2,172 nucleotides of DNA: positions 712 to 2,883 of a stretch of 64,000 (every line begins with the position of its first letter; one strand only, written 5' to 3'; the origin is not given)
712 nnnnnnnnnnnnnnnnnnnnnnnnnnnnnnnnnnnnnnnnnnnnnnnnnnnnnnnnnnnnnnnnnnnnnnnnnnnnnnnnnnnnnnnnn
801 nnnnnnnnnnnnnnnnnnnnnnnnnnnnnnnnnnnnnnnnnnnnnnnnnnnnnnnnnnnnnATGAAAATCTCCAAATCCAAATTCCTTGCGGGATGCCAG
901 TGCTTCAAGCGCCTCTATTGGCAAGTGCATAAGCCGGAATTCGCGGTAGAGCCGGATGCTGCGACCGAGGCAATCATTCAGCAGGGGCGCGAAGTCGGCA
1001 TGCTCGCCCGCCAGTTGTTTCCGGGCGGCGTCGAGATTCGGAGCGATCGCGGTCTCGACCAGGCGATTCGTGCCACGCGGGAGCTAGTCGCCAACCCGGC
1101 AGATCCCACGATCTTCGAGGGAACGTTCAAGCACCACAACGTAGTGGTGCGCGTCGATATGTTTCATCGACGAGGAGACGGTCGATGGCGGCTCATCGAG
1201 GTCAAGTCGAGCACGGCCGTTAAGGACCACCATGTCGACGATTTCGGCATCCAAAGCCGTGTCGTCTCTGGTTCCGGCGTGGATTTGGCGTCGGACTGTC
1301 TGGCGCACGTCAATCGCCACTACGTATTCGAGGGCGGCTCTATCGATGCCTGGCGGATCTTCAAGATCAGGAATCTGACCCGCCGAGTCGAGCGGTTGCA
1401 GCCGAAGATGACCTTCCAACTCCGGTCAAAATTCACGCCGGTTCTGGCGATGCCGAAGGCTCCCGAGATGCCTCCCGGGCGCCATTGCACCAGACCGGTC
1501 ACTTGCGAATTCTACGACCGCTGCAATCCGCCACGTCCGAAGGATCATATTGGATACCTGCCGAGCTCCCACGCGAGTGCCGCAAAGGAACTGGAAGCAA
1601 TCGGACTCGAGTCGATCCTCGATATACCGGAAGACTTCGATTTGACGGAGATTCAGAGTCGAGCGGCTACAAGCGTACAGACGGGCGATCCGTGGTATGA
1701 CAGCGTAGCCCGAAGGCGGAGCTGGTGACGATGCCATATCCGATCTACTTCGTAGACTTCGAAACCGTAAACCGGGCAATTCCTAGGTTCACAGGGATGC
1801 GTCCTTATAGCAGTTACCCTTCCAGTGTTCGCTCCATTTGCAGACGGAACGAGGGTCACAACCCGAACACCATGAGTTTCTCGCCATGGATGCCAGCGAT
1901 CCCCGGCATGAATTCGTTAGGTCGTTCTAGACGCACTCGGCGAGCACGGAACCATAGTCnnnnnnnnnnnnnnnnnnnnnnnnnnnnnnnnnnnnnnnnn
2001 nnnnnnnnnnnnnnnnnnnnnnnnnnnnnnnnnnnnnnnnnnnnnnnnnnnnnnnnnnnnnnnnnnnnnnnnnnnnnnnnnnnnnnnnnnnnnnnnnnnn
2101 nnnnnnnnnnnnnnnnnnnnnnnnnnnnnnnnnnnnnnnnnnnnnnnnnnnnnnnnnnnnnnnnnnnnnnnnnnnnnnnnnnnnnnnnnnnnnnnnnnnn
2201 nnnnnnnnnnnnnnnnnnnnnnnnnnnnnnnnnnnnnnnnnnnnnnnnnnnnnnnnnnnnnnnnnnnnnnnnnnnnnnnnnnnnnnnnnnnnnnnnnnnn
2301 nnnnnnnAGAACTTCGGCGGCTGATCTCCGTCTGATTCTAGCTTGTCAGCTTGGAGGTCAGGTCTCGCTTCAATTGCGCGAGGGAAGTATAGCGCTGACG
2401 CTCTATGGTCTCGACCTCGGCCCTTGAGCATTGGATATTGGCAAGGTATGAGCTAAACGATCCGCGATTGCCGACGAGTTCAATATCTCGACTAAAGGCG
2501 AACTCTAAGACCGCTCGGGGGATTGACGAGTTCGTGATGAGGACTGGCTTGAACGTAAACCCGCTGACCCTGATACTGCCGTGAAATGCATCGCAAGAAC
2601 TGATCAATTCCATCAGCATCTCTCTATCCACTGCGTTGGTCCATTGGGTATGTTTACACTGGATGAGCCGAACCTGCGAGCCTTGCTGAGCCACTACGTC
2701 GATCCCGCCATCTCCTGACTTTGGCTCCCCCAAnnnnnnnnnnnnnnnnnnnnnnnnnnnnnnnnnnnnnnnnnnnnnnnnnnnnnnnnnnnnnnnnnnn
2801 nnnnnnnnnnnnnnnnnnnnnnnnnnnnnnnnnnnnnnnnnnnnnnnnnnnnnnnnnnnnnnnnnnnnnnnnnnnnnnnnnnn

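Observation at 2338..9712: Type I Zorya-like anti-phage operon with intact motor genes (zorAB) and broken effector genes (zorCD)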

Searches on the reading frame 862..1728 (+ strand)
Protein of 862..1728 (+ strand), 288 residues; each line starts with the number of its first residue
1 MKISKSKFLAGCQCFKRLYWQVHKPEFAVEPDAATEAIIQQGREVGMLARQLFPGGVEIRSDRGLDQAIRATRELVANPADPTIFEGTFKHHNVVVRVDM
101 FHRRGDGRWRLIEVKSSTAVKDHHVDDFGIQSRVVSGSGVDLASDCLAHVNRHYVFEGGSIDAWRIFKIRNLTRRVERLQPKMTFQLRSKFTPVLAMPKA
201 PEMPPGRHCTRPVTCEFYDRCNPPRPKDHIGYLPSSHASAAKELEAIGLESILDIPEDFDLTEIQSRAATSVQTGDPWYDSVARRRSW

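Call 17: search_protein_families(library=pfam, proteins=[window:862-1728:+], max_evalue=0.001)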
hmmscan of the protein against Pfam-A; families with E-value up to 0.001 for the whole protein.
window:862-1728:+ (288 aa): 0 families

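Call 28: find_homologous_proteins(query=window:862-1728:+, max_evalue=1e-20)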
Query window:862-1728:+ (288 aa): 1725 proteins with E <= 1e-20 among 2587 candidates; the best 120 are listed.
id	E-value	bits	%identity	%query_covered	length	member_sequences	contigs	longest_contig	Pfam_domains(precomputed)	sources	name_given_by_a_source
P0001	2.9e-196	668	100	100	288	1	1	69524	-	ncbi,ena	-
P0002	5.4e-158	543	83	98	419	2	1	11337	PF11074.15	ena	-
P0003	8.9e-144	496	76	98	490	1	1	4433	PF11074.15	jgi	jgi:Domain of unknown function(DUF2779)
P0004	1.4e-143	496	75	97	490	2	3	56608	PF11074.15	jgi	jgi:hypothetical protein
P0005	1.4e-142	492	74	99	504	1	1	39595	PF11074.15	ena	-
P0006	7.9e-142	490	75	99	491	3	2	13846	PF11074.15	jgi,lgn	jgi:predicted RecB family nuclease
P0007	2.0e-141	489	75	98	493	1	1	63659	PF11074.15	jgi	jgi:Domain of unknown function(DUF2779)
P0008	1.0e-140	486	74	97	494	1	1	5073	PF11074.15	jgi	-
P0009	1.5e-140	486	74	98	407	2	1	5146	PF11074.15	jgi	-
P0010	3.3e-139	481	74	98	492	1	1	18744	PF11074.15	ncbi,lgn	ncbi:MAG: DUF2779 domain-containing protein [Candidatus Sulfotelmatobacter sp.]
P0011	2.5e-138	478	75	97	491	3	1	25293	PF11074.15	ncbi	-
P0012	5.5e-138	477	73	97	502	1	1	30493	PF11074.15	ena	-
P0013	9.7e-138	476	74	97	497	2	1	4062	PF11074.15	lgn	-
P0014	2.7e-137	475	72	99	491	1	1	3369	PF11074.15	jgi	jgi:hypothetical protein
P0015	3.4e-137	475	74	97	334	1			PF11074.15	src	-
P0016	4.8e-137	474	74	97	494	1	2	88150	PF11074.15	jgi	jgi:predicted RecB family nuclease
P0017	5.2e-137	474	73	97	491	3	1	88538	PF11074.15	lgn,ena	-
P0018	7.6e-137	473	72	98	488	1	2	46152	PF11074.15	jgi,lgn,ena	-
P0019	1.1e-136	473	74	97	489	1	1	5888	PF11074.15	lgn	-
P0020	2.3e-136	472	74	97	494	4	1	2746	PF11074.15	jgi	jgi:uncharacterized protein DUF2779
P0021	2.5e-136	472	73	98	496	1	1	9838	PF11074.15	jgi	jgi:predicted RecB family nuclease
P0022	2.5e-136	472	73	98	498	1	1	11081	PF11074.15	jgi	jgi:hypothetical protein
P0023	2.9e-136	472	74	97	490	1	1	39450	PF13482.13,PF11074.15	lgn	-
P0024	3.1e-136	471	71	97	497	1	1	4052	PF11074.15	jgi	jgi:predicted RecB family nuclease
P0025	3.1e-136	471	72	97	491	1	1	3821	PF11074.15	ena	-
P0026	3.9e-136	471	73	98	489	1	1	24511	PF11074.15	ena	-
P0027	6.3e-136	470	72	97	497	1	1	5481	PF11074.15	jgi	jgi:predicted RecB family nuclease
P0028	6.6e-136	470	72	97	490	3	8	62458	PF11074.15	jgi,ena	jgi:predicted RecB family nuclease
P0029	7.1e-136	470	73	97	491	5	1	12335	PF11074.15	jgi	-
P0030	7.3e-136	470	72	99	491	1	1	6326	PF11074.15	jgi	jgi:predicted RecB family nuclease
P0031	9.0e-136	470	71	97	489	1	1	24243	PF11074.15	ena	-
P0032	1.4e-135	469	72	97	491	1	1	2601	PF11074.15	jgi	-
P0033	2.4e-135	469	73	97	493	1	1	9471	PF11074.15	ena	-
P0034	3.3e-135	468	73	97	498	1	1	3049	PF11074.15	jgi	jgi:predicted RecB family nuclease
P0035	4.2e-135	468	71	97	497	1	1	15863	PF11074.15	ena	-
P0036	4.4e-135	468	72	97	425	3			PF11074.15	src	-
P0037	4.6e-135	468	72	97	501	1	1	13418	PF11074.15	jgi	jgi:hypothetical protein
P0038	4.6e-135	468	73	97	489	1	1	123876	PF11074.15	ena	-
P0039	8.0e-135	467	72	97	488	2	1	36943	PF11074.15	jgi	jgi:predicted RecB family nuclease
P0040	9.5e-135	467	73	97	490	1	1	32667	PF11074.15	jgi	jgi:predicted RecB family nuclease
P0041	2.2e-134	465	70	99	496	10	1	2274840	PF11074.15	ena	-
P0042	3.0e-134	465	73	97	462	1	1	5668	PF11074.15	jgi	jgi:hypothetical protein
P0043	3.2e-134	465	72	98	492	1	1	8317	PF11074.15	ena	-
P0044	3.5e-134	465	72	97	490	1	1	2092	PF11074.15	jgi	jgi:predicted RecB family nuclease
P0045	5.7e-134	464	74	97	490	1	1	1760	PF11074.15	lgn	-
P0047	6.9e-134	464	71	99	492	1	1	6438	PF11074.15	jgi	jgi:predicted RecB family nuclease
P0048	8.3e-134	464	73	98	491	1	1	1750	PF11074.15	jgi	-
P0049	1.0e-133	463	72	98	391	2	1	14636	PF11074.15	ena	-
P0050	1.1e-133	463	69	98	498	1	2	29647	PF11074.15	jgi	-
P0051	1.2e-133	463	70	98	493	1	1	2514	PF11074.15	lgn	-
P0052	1.2e-133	463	71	97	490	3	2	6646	PF11074.15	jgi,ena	jgi:predicted RecB family nuclease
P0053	1.5e-133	463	73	97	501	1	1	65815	PF11074.15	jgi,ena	jgi:hypothetical protein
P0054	1.7e-133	462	72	97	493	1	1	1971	PF11074.15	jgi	jgi:predicted RecB family nuclease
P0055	2.2e-133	462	71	97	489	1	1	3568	PF11074.15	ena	-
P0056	2.2e-133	462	71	99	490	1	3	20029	PF11074.15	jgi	jgi:hypothetical protein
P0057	2.3e-133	462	72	97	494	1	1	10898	PF11074.15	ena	-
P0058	2.3e-133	462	72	97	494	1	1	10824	PF11074.15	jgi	-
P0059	2.4e-133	462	71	97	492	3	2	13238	PF13482.13,PF11074.15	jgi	jgi:predicted RecB family nuclease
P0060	2.5e-133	462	71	97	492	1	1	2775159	PF11074.15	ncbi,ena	-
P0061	2.6e-133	462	70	98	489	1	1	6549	PF11074.15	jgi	jgi:predicted RecB family nuclease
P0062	3.1e-133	462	71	97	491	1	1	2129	PF11074.15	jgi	jgi:predicted RecB family nuclease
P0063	3.4e-133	462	71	97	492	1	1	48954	PF13482.13,PF11074.15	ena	-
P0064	4.2e-133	461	72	97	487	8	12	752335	PF11074.15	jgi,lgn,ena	jgi:predicted RecB family nuclease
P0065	5.7e-133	461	72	97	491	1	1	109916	PF11074.15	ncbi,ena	-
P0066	5.8e-133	461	72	97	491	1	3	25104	PF11074.15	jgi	-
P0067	7.3e-133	460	73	97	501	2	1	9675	PF11074.15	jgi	jgi:Domain of unknown function(DUF2779)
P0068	7.5e-133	460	70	99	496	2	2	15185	PF11074.15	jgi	jgi:predicted RecB family nuclease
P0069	7.9e-133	460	71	97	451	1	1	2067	PF11074.15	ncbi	-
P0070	9.2e-133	460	71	97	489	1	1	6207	PF11074.15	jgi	jgi:predicted RecB family nuclease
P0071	1.1e-132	460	72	97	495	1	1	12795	PF11074.15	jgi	jgi:predicted RecB family nuclease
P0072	1.1e-132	460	72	97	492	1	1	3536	PF13482.13,PF11074.15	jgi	jgi:predicted RecB family nuclease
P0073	1.2e-132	460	70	97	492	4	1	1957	PF11074.15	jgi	-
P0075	1.9e-132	459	71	97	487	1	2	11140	PF11074.15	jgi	jgi:predicted RecB family nuclease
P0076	1.9e-132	459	72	98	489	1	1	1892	PF11074.15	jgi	jgi:predicted RecB family nuclease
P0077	2.0e-132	459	73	97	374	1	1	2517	PF11074.15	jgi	-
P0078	2.1e-132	459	70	98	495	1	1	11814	PF11074.15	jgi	jgi:predicted RecB family nuclease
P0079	2.2e-132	459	71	97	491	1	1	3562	PF11074.15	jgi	jgi:Domain of unknown function(DUF2779)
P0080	2.2e-132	459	72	99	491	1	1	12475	PF11074.15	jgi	jgi:predicted RecB family nuclease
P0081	2.2e-132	459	70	99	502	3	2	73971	PF11074.15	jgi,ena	jgi:predicted RecB family nuclease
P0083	2.5e-132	459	70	98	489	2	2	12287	PF11074.15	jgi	jgi:predicted RecB family nuclease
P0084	3.6e-132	458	70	97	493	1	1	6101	PF11074.15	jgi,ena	-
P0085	4.2e-132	458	71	97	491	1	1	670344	PF11074.15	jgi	jgi:predicted RecB family nuclease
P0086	6.4e-132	457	71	97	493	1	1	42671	PF11074.15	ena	-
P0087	7.0e-132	457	71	97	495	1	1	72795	PF11074.15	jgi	jgi:predicted RecB family nuclease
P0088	7.1e-132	457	72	97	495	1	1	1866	PF11074.15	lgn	-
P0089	7.3e-132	457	73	97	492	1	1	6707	PF11074.15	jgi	jgi:predicted RecB family nuclease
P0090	8.7e-132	457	72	97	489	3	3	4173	PF11074.15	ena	-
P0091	1.0e-131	457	71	97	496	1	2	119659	PF13482.13,PF11074.15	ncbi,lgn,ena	ncbi:MAG: DUF2779 domain-containing protein [Terriglobales bacterium]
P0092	1.1e-131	457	69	98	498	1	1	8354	PF11074.15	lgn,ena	-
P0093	1.5e-131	456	72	97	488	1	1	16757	PF11074.15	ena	-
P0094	1.5e-131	456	70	97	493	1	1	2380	PF11074.15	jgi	jgi:predicted RecB family nuclease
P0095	1.8e-131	456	70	97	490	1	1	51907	PF11074.15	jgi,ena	jgi:predicted RecB family nuclease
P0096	1.8e-131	456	71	97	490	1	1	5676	PF11074.15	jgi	jgi:predicted RecB family nuclease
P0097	2.0e-131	456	71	97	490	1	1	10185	PF11074.15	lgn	-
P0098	2.0e-131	456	72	98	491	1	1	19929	PF11074.15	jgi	-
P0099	2.2e-131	456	70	98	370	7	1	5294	PF11074.15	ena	-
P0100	2.6e-131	455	69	98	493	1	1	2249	PF11074.15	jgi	-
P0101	2.7e-131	455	69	97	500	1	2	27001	PF11074.15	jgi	jgi:hypothetical protein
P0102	2.8e-131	455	71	97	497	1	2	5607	PF11074.15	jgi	jgi:predicted RecB family nuclease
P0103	2.9e-131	455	69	99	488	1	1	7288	PF11074.15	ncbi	-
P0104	3.4e-131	455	71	97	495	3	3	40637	PF11074.15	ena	-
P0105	4.8e-131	454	68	99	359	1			PF11074.15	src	-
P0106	5.0e-131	454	72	97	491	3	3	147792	PF11074.15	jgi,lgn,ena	-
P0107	5.1e-131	454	71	97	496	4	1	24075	PF11074.15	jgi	jgi:predicted RecB family nuclease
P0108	5.8e-131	454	70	97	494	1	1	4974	PF11074.15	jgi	jgi:Domain of unknown function(DUF2779)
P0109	7.2e-131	454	70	98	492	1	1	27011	PF11074.15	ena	-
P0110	7.8e-131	454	72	97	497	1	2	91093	PF11074.15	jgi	jgi:predicted RecB family nuclease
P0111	7.8e-131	454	71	97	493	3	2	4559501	PF11074.15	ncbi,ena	-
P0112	8.0e-131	454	72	97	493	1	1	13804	PF11074.15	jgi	jgi:predicted RecB family nuclease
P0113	9.0e-131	454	68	99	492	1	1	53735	PF11074.15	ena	-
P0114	9.5e-131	453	71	97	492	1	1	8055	PF11074.15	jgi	jgi:predicted RecB family nuclease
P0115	9.8e-131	453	70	98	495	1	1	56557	PF11074.15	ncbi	-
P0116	9.9e-131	453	73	97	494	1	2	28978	PF11074.15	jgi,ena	jgi:predicted RecB family nuclease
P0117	1.1e-130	453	71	97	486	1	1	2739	PF11074.15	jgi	jgi:hypothetical protein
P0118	1.2e-130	453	68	99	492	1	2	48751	PF11074.15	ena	-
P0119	1.3e-130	453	70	97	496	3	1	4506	PF11074.15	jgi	jgi:predicted RecB family nuclease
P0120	1.7e-130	453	71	98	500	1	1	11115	PF11074.15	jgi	jgi:predicted RecB family nuclease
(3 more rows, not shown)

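Call 29: find_encoding_contigs(protein=P0001, flank=10000, max_places=5)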
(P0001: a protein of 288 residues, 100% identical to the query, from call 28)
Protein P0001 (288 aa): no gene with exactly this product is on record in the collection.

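Call 30: list_cluster_members(proteins=[P0001, P0002])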
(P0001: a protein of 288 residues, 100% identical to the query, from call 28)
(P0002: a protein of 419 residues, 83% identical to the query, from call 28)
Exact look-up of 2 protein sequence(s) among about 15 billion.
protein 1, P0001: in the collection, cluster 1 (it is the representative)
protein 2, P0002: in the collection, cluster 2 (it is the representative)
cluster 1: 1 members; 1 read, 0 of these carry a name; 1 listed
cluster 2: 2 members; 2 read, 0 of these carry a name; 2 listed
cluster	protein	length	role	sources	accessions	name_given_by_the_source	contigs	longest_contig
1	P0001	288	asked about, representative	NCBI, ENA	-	-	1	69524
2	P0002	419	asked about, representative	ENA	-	-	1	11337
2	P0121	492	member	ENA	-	-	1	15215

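Call 31: find_encoding_contigs(protein=P0002, flank=10000, max_places=5)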
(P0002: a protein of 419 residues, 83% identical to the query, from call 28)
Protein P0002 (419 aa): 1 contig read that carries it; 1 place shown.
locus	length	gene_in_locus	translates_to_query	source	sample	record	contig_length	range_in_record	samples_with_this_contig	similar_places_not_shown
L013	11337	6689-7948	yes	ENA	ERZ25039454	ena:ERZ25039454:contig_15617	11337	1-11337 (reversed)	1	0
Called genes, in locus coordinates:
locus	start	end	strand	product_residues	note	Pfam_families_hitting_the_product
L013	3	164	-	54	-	?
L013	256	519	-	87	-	-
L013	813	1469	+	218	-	PF00027:cNMP_binding, PF13545:HTH_Crp_2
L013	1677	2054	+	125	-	PF04237:YjbR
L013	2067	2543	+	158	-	PF04075:F420H2_quin_red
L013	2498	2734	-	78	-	-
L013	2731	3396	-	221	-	PF00239:Resolvase, PF13384:HTH_23 (weak)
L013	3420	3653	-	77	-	-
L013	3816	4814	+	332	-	-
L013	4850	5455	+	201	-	-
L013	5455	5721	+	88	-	-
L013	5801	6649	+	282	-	PF22945:LEM-3_GIY-YIG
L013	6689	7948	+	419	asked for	PF11074:DUF2779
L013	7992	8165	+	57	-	-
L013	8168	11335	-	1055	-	?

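Call 32: find_encoding_contigs(protein=P0121, flank=10000, max_places=5)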
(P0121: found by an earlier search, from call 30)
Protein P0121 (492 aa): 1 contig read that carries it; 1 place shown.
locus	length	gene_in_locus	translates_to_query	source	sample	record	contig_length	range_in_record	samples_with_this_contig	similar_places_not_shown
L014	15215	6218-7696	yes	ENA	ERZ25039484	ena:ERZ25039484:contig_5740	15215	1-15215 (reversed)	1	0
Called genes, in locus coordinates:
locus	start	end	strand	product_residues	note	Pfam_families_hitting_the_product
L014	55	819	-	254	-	PF02129:Peptidase_S15 (weak), PF05448:AXE1 (weak), PF01738:DLH, PF12146:Hydrolase_4 (weak), PF12697:Abhydrolase_6, PF00326:Peptidase_S9 (weak), PF12740:PETase (weak), PF08840:BAAT_C (weak), +2 more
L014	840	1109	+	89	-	-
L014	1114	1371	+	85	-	-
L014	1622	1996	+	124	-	PF20337:DUF6632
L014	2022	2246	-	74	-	-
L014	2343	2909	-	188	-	PF00239:Resolvase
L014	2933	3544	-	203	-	-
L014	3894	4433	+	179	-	-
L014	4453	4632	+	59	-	-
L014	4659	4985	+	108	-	-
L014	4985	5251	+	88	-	-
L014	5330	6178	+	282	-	PF22945:LEM-3_GIY-YIG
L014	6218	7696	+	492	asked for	PF11074:DUF2779, PF13482:RNase_H_2 (weak)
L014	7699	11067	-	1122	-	PF00176:SNF2-rel_dom, PF00271:Helicase_C, PF04471:Mrr_cat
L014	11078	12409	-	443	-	PF15611:EH_Signature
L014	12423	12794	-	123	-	PF00691:OmpA (weak)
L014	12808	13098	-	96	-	-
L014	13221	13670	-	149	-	-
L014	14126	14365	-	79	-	-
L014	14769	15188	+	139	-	-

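Call 51: search_protein_families(library=padloc, proteins=[L014:7699-11067:-, L014:11078-12409:-, L014:6218-7696:+, L014:5330-6178:+], max_evalue=0.001)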
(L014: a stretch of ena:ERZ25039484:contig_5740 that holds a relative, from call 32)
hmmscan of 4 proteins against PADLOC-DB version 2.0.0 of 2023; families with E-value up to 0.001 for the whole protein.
L014:7699-11067:- (1122 aa): 26 families (the best 25 are shown)
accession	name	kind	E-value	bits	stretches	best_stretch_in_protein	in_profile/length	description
PDLC00631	ZorD1|ZorD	-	4.4e-201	668.4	1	56-1092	46-1064/1071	"SWI2/SNF2 helicase, Mrr-like nuclease"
PDLC00632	ZorD1|ZorD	-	2.6e-160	533.6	2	332-938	469-1084/1101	"SWI2/SNF2 helicase, Mrr-like nuclease"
PDLC00629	ZorD1|ZorD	-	3.5e-159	529.7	2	293-948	339-969/1012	"SWI2/SNF2 helicase, Mrr-like nuclease"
PDLC00634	ZorD1|ZorD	-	3.7e-155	516.5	2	348-961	385-996/1208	"SWI2/SNF2 helicase, Mrr-like nuclease"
PDLC00633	ZorD1|ZorD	-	3.4e-152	506.6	1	56-949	70-899/908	"SWI2/SNF2 helicase, Mrr-like nuclease"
PDLC00628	ZorD1|ZorD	-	2.5e-128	427.6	3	401-905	470-944/1171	"SWI2/SNF2 helicase, Mrr-like nuclease"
PDLC00627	ZorD1|ZorD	-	3.2e-119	397.4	1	56-931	68-986/1006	"SWI2/SNF2 helicase, Mrr-like nuclease"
PDLC02854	DpdE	-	4.7e-95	317.4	2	444-939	580-1067/1083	DpdE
PDLC00630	ZorD1|ZorD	-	5.8e-80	267.8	1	444-1091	128-799/817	"SWI2/SNF2 helicase, Mrr-like nuclease"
PDLC02842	DpdE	-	9.8e-56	187.1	1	429-939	687-1156/1176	DpdE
PDLC02849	DpdE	-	7.7e-47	158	1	434-905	391-810/857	DpdE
PDLC02851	DpdE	-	2.3e-45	152.8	2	577-905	693-1012/1055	DpdE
PDLC02850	DpdE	-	3.9e-42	142.2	1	571-907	891-1221/1282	DpdE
PDLC02845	DpdE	-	1.1e-39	134.1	1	577-935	936-1274/1293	DpdE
PDLC02848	DpdE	-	2.4e-22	76.8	1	571-796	443-671/856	DpdE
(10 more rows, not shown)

L014:11078-12409:- (443 aa): 12 families
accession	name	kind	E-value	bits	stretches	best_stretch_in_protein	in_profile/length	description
PDLC00616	ZorC1|ZorC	-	6.6e-22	75.9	1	228-443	250-473/575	EH signature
PDLC00613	ZorC1|ZorC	-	2e-18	64.5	1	252-436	269-458/570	EH signature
PDLC00622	ZorC1|ZorC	-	3.1e-13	47.4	1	246-436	265-451/462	EH signature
PDLC00614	ZorC1|ZorC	-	3.7e-13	47.1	1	254-442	273-451/465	EH signature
PDLC00625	ZorC1|ZorC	-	2.9e-10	37.4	1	282-433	298-465/551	EH signature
PDLC00624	ZorC1|ZorC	-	5.9e-10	36.6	1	251-419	272-440/560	EH signature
PDLC00619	ZorC1|ZorC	-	5.9e-10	36.5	1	265-433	264-434/437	EH signature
PDLC00626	ZorC1|ZorC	-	2.7e-07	28.2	1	249-432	252-439/458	EH signature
PDLC00618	ZorC1|ZorC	-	4.7e-07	27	1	277-443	268-438/495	EH signature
PDLC00617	ZorC1|ZorC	-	7.5e-07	26.6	1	101-303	100-301/483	EH signature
PDLC00620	ZorC1|ZorC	-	1.4e-06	25.7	1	286-432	254-406/432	EH signature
PDLC00621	ZorC1|ZorC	-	4.7e-06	24.1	1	248-435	255-453/467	EH signature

L014:6218-7696:+ (492 aa): 0 families

L014:5330-6178:+ (282 aa): 3 families
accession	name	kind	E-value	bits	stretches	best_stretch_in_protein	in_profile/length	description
PDLC04916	PDC-S11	-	4.2e-34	116.2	1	117-269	209-356/358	-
PDLC04915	PDC-S11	-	1e-26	92.1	1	116-272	225-376/379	-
PDLC04031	PD-T4-3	-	6.5e-14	50.1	1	8-101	16-117/256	-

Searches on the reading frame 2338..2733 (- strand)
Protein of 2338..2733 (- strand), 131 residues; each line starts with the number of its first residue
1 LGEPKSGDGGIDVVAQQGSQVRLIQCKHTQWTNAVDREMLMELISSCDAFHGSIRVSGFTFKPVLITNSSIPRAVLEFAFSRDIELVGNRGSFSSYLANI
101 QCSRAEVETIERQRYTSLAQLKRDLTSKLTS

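Call 4: search_protein_families(library=padloc, proteins=[window:2338-2733:-], max_evalue=0.01)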
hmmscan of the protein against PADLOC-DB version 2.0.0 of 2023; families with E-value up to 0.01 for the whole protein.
window:2338-2733:- (131 aa): 2 families
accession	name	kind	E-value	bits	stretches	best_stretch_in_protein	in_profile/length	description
PDLC00631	ZorD1|ZorD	-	3.7e-09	32.9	1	4-97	972-1060/1071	"SWI2/SNF2 helicase, Mrr-like nuclease"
PDLC00628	ZorD1|ZorD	-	3.4e-07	26.3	1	5-127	1052-1168/1171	"SWI2/SNF2 helicase, Mrr-like nuclease"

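Call 5: search_protein_families(library=pfam, proteins=[window:2338-2733:-], max_evalue=0.01)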
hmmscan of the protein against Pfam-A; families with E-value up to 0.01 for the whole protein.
window:2338-2733:- (131 aa): 2 families
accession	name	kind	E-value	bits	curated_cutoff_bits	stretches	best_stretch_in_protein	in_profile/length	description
PF04471.18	Mrr_cat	-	1.4e-07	32.1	21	1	4-87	29-106/115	Restriction endonuclease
PF13156.12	Mrr_cat_2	-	0.0049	17.2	22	0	6-45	27-68/127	Restriction endonuclease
